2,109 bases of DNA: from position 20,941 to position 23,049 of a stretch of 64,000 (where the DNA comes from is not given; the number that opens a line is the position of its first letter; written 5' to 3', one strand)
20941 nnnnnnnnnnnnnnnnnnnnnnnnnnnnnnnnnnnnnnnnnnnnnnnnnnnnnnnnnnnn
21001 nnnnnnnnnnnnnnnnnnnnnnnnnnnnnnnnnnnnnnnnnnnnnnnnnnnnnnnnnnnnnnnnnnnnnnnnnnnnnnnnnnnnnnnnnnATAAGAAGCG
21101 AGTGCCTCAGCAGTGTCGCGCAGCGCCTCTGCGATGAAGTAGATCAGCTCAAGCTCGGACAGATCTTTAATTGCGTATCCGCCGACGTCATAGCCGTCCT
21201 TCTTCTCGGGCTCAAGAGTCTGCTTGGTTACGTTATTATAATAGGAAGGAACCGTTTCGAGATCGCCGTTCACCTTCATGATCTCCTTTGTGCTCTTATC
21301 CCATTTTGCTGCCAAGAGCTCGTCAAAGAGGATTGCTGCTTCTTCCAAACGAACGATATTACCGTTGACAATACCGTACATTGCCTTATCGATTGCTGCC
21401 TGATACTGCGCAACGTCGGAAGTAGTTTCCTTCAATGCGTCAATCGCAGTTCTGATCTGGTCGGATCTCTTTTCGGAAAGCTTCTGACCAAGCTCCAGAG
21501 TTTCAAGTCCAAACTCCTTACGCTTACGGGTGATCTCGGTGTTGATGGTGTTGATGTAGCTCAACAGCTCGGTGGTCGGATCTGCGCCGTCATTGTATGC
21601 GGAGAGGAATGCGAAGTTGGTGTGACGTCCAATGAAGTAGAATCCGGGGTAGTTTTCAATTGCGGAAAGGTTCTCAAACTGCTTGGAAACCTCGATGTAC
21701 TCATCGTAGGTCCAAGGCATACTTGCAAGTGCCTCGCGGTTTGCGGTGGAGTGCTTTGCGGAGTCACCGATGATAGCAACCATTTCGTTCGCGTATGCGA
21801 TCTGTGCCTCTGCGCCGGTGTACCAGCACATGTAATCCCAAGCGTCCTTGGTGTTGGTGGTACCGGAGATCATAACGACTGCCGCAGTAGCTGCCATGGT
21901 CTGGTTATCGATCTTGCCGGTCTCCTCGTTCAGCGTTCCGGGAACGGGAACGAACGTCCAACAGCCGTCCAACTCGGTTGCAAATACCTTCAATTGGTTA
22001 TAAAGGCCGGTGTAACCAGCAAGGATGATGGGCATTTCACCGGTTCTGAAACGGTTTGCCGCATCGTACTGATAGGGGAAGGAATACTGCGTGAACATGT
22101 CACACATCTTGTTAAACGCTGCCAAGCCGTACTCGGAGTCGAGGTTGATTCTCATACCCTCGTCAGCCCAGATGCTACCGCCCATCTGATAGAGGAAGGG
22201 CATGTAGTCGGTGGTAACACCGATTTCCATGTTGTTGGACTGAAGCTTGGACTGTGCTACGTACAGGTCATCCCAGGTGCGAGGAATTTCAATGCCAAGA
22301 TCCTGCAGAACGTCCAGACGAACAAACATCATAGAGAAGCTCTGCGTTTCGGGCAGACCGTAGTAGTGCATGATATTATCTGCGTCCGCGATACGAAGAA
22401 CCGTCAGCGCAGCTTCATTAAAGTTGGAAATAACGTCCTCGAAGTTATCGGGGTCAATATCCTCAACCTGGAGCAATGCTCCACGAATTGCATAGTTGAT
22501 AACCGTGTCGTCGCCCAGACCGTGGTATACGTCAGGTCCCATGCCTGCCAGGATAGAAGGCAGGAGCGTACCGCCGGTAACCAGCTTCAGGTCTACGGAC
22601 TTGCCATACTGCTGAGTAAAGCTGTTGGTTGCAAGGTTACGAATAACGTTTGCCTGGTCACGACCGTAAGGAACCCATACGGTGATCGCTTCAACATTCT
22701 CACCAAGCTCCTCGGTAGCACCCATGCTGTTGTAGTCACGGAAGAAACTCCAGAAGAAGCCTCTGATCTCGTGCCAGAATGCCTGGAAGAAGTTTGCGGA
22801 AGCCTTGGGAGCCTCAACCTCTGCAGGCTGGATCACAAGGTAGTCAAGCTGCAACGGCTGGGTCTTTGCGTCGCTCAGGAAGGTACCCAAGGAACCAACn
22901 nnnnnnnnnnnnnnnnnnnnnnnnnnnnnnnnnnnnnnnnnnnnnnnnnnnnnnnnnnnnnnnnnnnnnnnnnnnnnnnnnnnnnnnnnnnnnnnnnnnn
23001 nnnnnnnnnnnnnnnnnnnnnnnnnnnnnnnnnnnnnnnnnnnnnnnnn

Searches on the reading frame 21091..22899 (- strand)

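Call 57: search_protein_families(library=pfam, proteins=[window:21091-22899:-], max_evalue=1)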
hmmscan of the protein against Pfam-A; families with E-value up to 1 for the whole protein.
window:21091-22899:- (603 aa): 4 families
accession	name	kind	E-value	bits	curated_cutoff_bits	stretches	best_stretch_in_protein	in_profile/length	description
PF01547.30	SBP_bac_1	-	1.7e-16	61.5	26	1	88-366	12-306/307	Bacterial extracellular solute-binding protein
PF13416.11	SBP_bac_8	-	9.6e-14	52.3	27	1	112-371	28-254/279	Bacterial extracellular solute-binding protein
PF01982.22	CTP-dep_RFKase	-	0.0088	16.4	25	1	298-392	9-101/121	Domain of unknown function DUF120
PF03979.19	Sigma70_r1_1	-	0.17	12.3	22.5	1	142-173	28-60/81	Sigma-70 factor, region 1.1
